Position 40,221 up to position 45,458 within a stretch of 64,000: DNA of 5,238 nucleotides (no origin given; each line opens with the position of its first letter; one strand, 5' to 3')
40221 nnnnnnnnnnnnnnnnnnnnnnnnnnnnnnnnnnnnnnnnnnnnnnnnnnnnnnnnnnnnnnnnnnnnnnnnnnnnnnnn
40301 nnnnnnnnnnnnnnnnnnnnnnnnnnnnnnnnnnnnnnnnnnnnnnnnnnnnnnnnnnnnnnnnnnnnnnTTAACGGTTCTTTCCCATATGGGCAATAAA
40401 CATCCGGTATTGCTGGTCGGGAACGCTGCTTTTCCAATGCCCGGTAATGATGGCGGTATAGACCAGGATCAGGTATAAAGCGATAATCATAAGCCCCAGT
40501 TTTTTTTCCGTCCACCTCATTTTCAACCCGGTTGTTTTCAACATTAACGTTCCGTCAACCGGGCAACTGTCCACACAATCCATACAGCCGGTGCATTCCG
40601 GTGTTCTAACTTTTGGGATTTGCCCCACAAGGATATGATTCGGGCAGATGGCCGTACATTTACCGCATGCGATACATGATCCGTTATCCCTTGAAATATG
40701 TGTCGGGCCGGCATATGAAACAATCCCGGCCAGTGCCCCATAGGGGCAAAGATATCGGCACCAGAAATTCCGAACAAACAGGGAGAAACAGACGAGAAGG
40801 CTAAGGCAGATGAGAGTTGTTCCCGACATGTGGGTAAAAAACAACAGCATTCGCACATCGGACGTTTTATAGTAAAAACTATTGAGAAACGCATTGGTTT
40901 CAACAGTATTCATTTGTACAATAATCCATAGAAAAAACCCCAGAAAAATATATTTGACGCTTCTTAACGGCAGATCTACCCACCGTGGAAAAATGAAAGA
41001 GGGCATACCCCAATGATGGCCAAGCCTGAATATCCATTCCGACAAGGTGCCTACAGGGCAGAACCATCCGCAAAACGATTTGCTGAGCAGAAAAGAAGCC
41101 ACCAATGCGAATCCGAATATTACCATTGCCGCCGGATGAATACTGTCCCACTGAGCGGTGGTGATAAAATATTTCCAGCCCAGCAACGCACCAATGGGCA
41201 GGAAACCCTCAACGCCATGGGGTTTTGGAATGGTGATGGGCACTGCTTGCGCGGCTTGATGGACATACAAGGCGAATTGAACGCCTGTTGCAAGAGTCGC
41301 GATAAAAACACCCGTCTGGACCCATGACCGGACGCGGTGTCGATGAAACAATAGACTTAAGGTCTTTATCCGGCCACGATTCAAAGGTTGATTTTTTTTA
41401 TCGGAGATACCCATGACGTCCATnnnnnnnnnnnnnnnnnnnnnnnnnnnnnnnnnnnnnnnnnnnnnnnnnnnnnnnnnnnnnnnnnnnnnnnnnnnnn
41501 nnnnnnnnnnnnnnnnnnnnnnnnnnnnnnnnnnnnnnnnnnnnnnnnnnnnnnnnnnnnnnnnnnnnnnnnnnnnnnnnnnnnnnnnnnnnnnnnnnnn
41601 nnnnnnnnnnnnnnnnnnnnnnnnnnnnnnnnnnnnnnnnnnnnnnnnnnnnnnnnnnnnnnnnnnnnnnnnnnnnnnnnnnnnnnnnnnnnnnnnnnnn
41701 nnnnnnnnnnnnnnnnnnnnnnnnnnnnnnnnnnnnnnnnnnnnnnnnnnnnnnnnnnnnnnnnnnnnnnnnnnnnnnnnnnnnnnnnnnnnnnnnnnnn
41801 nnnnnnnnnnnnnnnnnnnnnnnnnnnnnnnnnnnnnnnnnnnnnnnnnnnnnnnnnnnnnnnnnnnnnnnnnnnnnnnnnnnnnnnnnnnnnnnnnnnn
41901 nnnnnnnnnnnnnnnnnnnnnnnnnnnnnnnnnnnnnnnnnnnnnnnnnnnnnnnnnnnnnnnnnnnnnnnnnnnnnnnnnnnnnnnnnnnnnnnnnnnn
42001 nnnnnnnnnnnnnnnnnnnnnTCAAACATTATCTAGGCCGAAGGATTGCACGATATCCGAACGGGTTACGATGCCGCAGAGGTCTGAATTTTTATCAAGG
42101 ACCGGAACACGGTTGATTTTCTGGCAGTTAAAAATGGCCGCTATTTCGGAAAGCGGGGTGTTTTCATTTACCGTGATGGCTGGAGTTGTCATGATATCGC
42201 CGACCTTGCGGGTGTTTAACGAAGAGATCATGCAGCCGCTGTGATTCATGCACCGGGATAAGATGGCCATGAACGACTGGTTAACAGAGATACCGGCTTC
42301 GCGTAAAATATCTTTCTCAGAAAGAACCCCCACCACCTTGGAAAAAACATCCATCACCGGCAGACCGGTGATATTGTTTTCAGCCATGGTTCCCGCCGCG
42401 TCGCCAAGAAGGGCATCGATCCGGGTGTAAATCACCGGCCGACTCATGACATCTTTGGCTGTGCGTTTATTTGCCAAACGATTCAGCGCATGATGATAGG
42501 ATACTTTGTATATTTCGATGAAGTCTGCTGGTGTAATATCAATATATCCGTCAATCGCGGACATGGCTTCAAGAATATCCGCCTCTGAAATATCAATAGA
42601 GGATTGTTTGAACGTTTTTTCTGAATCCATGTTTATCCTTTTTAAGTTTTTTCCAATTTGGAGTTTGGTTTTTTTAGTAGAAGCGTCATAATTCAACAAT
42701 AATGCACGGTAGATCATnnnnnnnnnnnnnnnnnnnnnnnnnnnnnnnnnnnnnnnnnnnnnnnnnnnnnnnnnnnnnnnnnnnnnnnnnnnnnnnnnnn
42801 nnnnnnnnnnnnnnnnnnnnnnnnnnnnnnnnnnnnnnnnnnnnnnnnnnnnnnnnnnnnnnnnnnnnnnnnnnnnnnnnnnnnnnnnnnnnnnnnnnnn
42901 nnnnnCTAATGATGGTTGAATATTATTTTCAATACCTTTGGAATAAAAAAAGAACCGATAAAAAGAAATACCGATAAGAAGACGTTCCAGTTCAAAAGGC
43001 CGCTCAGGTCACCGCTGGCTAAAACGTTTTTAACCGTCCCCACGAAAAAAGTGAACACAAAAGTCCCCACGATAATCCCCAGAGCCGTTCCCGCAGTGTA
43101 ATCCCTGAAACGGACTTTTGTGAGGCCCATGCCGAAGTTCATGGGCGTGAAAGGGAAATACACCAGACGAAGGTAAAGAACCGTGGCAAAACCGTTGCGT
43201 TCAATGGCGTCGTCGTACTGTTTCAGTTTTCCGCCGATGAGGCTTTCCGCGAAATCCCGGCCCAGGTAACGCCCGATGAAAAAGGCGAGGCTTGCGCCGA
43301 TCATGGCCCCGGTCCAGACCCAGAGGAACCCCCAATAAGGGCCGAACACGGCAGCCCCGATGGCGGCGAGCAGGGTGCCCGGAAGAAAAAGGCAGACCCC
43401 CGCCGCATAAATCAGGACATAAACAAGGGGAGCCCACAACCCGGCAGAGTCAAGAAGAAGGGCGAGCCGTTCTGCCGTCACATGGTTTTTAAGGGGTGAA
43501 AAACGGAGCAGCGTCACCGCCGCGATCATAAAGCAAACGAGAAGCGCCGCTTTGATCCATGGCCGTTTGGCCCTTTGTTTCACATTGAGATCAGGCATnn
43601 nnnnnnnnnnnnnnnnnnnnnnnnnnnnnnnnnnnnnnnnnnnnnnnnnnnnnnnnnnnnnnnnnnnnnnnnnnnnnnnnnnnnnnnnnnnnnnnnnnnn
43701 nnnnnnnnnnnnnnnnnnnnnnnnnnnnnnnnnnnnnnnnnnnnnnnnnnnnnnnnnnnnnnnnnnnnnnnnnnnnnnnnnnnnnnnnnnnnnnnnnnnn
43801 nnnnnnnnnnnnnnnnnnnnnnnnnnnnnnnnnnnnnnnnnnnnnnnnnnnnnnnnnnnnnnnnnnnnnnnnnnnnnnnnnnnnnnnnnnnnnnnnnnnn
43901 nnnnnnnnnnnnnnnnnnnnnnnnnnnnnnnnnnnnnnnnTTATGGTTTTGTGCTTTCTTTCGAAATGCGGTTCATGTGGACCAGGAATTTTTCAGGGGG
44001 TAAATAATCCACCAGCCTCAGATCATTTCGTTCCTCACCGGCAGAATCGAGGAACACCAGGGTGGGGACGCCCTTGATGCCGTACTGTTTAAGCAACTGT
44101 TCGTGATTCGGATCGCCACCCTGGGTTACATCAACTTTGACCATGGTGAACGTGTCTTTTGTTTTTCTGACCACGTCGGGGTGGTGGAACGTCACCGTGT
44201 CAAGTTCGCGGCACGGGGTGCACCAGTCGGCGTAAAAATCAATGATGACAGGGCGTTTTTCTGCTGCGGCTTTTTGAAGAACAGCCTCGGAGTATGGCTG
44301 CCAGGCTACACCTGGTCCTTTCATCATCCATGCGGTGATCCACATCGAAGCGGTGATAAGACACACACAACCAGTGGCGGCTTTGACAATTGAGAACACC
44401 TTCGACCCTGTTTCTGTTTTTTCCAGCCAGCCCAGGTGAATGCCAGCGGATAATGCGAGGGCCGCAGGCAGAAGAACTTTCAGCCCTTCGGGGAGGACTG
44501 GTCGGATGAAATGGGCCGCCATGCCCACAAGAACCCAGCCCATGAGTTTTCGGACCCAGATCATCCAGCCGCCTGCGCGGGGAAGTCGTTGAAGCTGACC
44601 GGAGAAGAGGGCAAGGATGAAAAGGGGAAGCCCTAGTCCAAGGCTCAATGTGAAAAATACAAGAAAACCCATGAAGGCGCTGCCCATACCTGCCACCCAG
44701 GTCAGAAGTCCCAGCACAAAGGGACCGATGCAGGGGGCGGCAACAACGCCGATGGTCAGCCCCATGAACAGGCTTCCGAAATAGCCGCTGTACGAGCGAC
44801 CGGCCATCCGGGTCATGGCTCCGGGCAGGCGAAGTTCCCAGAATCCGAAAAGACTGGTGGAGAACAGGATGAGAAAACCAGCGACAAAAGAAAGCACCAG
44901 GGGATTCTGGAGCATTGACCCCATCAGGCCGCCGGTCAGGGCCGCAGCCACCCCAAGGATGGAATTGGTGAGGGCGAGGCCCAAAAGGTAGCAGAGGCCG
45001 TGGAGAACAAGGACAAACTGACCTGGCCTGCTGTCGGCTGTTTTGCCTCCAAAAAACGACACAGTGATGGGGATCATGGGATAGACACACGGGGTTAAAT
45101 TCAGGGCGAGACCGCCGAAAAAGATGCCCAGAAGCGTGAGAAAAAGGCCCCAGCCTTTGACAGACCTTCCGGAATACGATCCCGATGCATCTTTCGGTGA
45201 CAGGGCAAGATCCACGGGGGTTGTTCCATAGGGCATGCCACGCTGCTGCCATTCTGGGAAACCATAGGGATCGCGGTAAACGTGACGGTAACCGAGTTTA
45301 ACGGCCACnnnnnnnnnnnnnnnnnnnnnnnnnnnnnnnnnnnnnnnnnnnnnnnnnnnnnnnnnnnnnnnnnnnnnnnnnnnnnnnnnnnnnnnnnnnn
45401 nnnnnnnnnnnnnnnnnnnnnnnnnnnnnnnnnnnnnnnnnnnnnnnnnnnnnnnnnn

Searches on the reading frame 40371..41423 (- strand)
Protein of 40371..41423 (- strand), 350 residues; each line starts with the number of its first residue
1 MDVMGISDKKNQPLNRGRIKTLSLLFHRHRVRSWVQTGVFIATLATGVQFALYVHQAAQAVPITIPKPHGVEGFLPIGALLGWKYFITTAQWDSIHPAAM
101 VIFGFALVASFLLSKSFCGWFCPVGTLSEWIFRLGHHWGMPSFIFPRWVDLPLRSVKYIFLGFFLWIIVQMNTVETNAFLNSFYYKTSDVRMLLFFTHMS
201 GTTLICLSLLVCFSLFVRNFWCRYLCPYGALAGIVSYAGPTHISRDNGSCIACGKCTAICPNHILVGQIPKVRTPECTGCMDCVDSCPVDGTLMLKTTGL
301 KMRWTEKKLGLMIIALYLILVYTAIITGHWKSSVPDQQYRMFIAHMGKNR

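Call 16: search_protein_families(library=ncbifam, proteins=[window:40371-41423:-], max_evalue=0.001)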
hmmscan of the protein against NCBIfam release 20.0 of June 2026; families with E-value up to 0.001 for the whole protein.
window:40371-41423:- (350 aa): 20 families
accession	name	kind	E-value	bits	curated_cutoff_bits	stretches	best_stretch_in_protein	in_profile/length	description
TIGR02163.1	napH_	subfamily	2.2e-21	76.6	213.05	1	99-290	60-249/255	NapH/MauN family ferredoxin-type protein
NF007013.0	PRK09477.1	equivalog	1.7e-19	70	234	1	97-290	81-272/286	quinol dehydrogenase ferredoxin subunit NapH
NF046105.1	TransRegNosR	equivalog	4.1e-15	55.1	1000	1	89-283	469-661/680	transcriptional regulator NosR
TIGR01944.1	rnfB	subfamily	2.1e-08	33.9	68.7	1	247-308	112-176/190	RnfABCDGE type electron transport complex subunit B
NF003475.0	PRK05113.1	equivalog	1.1e-07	31.9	203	1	247-305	112-173/190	electron transport complex subunit RsxB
NF038196.1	ferrodoxin_EFR1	subfamily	3e-07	30.7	75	1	247-298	183-235/242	EFR1 family ferrodoxin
NF005415.0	PRK06991.1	equivalog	2.3e-06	27.5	281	1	246-306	83-146/284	electron transport complex subunit RsxB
NF040864.1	HgcB_ferredoxin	equivalog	3.7e-06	26.7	99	1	246-290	12-59/93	mercury methylation ferredoxin HgcB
NF043039.1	HgcAB_like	equivalog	5e-06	26.3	285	1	126-290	180-347/350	HgcAB-like fusion protein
TIGR02745.1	ccoG_rdxA_fixG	equivalog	9.6e-06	24.8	316.7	0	246-290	229-270/435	cytochrome c oxidase accessory protein CcoG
NF006446.0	PRK08764.1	equivalog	3.7e-05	23.6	220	1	248-292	86-133/139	Rnf electron transport complex subunit RnfB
NF005506.0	PRK07118.1-5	equivalog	3.8e-05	23.3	388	1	247-295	215-265/279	Fe-S cluster domain-containing protein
TIGR02700.1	flavo_MJ0208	hypoth_equivalog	5.4e-05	22.6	251.35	1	224-293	126-195/234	dihydromethanopterin reductase (acceptor)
NF006183.0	PRK08318.1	equivalog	5.9e-05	22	335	1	246-306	340-412/422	NAD-dependent dihydropyrimidine dehydrogenase subunit PreA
TIGR02179.1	PorD_KorD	subfamily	0.0002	21.4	60.05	1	246-295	23-75/78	2-oxoacid:acceptor oxidoreductase, delta subunit, pyruvate/2-ketoisovalerate family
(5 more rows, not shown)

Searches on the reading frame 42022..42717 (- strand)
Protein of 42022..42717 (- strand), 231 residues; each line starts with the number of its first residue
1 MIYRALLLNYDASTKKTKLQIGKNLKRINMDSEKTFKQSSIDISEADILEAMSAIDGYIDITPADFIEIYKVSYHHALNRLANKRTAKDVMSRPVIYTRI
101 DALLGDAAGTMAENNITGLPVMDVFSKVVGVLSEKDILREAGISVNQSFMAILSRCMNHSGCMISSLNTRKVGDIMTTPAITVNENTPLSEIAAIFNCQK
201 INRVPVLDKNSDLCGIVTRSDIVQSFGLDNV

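Call 16: search_protein_families(library=ncbifam, proteins=[window:42022-42717:-], max_evalue=0.001)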
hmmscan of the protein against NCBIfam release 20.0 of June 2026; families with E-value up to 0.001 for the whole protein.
window:42022-42717:- (231 aa): 24 families
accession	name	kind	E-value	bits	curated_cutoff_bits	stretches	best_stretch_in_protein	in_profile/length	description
NF011447.0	PRK14869.2-3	equivalog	3.7e-14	52.2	522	2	155-224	54-122/540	putative manganese-dependent inorganic diphosphatase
TIGR01302.1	IMP_dehydrog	equivalog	1.9e-11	43.5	481.5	1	169-225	142-199/450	IMP dehydrogenase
NF041552.1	TF_PrdR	equivalog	4.3e-11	41.8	795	2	169-225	5-61/577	sigma-54 dependent transcriptional regulator PrdR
NF053863.1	DS11_antiphage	equivalog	3.5e-10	39.5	260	1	15-226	14-192/305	CBS domain-containing anti-phage protein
NF053704.1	TransRegCcpNBacil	equivalog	4.1e-10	39.4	260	1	72-141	62-130/208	transcriptional regulator CcpN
NF041569.1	A-tRNAntase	equivalog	2e-09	36.3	1440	1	79-135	303-358/880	A-adding tRNA nucleotidyltransferase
NF011443.0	PRK14869.1-5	equivalog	2.7e-09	36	335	1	163-225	63-124/546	putative manganese-dependent inorganic diphosphatase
NF011442.0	PRK14869.1-4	equivalog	5.4e-09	35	400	1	155-226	56-126/543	putative manganese-dependent inorganic diphosphatase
NF038279.1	TF_CBS_SpxR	exception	2.2e-08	33.3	600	1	171-225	250-304/427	CBS-HotDog domain-containing transcription factor SpxR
NF041630.1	CBS_CbpB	equivalog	2.5e-08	33.9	125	1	148-226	59-135/143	cyclic-di-AMP-binding protein CbpB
NF011445.0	PRK14869.2-1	equivalog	5e-08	31.8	483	1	159-220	58-118/548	putative manganese-dependent inorganic diphosphatase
TIGR01186.1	proV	subfamily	9.6e-08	31.5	326.6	1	169-225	301-356/363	betaine/proline/choline family ABC transporter ATP-binding protein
TIGR00400.1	mgtE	equivalog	1.1e-07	31.1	232.75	1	169-224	194-249/450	magnesium transporter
NF053603.1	HhpR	exception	1.7e-07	30.7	520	0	167-224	219-276/282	CBS domain-containing high hydrostatic pressure regulator HhpR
NF011449.0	PRK14869.2-5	equivalog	3.5e-07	29.6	411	1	86-224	68-203/451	putative manganese-dependent inorganic diphosphatase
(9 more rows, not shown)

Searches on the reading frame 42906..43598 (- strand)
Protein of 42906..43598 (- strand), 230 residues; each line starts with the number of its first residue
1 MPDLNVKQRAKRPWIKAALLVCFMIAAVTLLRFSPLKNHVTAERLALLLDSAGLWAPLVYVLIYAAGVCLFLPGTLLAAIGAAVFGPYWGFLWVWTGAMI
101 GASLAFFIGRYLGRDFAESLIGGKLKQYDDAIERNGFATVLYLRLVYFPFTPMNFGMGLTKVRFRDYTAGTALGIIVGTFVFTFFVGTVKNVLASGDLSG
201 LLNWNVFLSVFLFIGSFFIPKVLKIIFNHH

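Call 4: search_protein_families(library=pfam, proteins=[window:42906-43598:-], max_evalue=1)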
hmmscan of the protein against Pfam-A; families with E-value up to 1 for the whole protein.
window:42906-43598:- (230 aa): 2 families
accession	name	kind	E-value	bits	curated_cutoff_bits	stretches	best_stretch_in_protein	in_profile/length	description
PF09335.16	VTT_dom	-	4.4e-25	89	33.9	1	72-186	1-121/123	VTT domain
PF05106.17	Phage_holin_3_1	-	0.076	13.9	23.8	0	168-207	21-60/99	Phage holin family (Lysis protein S)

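Call 11: search_protein_families(library=ncbifam, proteins=[window:42906-43598:-], max_evalue=1)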
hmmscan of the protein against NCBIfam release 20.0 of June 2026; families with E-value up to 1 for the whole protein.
window:42906-43598:- (230 aa): 0 families

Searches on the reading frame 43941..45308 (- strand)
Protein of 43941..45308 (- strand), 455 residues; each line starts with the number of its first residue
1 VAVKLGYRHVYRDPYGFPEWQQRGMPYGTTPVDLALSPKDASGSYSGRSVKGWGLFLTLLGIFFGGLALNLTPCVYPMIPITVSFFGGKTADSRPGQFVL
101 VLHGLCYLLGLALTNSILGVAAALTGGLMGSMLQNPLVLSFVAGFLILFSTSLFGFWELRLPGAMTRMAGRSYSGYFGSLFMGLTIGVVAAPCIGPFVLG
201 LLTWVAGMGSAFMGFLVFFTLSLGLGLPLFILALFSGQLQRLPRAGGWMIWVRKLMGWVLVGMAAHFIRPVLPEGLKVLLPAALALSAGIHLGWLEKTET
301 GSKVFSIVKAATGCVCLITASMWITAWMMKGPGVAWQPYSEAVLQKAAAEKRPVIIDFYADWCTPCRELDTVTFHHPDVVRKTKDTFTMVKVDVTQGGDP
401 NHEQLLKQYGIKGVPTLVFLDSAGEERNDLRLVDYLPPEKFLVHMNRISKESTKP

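Call 4: search_protein_families(library=pfam, proteins=[window:43941-45308:-], max_evalue=1)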
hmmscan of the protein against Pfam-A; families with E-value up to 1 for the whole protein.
window:43941-45308:- (455 aa): 8 families
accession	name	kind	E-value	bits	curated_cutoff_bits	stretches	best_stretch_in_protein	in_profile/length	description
PF02683.22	DsbD_TM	-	4.3e-40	137.8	27.1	1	58-272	3-219/219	Cytochrome C biogenesis protein transmembrane domain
PF13899.12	Thioredoxin_7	-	1.5e-16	60.7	27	1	335-421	1-82/83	Thioredoxin-like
PF13098.12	Thioredoxin_2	-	3.1e-14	53.6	27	1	347-442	1-101/104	Thioredoxin-like domain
PF00085.26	Thioredoxin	-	7.9e-14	52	23.5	1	345-423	16-82/103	Thioredoxin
PF03190.21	Thioredox_DsbH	-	5.4e-08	33.4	27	1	333-397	19-83/163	Protein of unknown function, DUF255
PF13386.12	DsbD_2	-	3.2e-05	24.4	24.9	1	63-263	3-196/199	Cytochrome C biogenesis protein transmembrane region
PF13905.12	Thioredoxin_8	-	0.00022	22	27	1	394-425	62-93/94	Thioredoxin-like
PF00578.27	AhpC-TSA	-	0.11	12.9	26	1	348-426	22-94/124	AhpC/TSA family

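Call 11: search_protein_families(library=ncbifam, proteins=[window:43941-45308:-], max_evalue=1)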
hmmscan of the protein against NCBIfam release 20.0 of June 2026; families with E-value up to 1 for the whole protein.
window:43941-45308:- (455 aa): 17 families
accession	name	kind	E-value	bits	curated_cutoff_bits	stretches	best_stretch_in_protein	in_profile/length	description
NF045694.1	seleno_TsoB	exception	4.9e-223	741.4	805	1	1-448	130-571/572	rhodanese/DsbD fusion-like selenoprotein TsoB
NF001419.0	PRK00293.1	subfamily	2e-73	247.9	330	1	56-448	169-572/574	protein-disulfide reductase DsbD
NF043050.1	DisulfRedDsbH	equivalog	8.7e-13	48.7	190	1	329-428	38-143/166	disulfide reductase DsbH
TIGR01068.1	thioredoxin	equivalog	1.9e-12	47.2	96.8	1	346-425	9-80/101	thioredoxin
NF008229.0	PRK10996.1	equivalog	1.9e-09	37.4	125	1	342-420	43-113/141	thioredoxin TrxC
TIGR01126.1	pdi_dom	equivalog_domain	8.3e-09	35.7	107.2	1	345-426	7-84/105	protein disulfide-isomerase domain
TIGR01130.1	ER_PDI_fam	subfamily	3.2e-07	30.2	344.25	1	345-423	12-85/476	protein disulfide-isomerase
NF006898.0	PRK09381.1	equivalog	5.7e-06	26.7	138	1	354-421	24-83/109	thioredoxin TrxA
TIGR00385.1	dsbE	subfamily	0.00019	21.1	123.15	1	344-446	55-147/173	DsbE family thiol:disulfide interchange protein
NF038096.1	thylak_slr1796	equivalog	0.0039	16.7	140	1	342-426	29-112/157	thylakoid membrane photosystem I accumulation factor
NF047696.1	ThlDiSintTplARhiz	equivalog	0.0048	16.7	230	1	346-414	92-158/219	thiol:disulfide interchange protein TlpA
NF047697.1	ThioredTrxAClost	equivalog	0.0051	17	140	1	347-420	13-78/105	thioredoxin TrxA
NF041383.1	Trx_VPGUxxT_two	exception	0.013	15.1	275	1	334-410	5-80/287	VPGUxxT family thioredoxin-like (seleno)protein, type 2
NF041199.1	trx7_PDZ_seleno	equivalog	0.019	13.9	300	1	341-399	8-67/390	Trx7/PDZ domain-containing (seleno)protein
NF002854.0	PRK03147.1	subfamily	0.032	14.1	170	0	350-368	61-79/176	thiol-disulfide oxidoreductase ResA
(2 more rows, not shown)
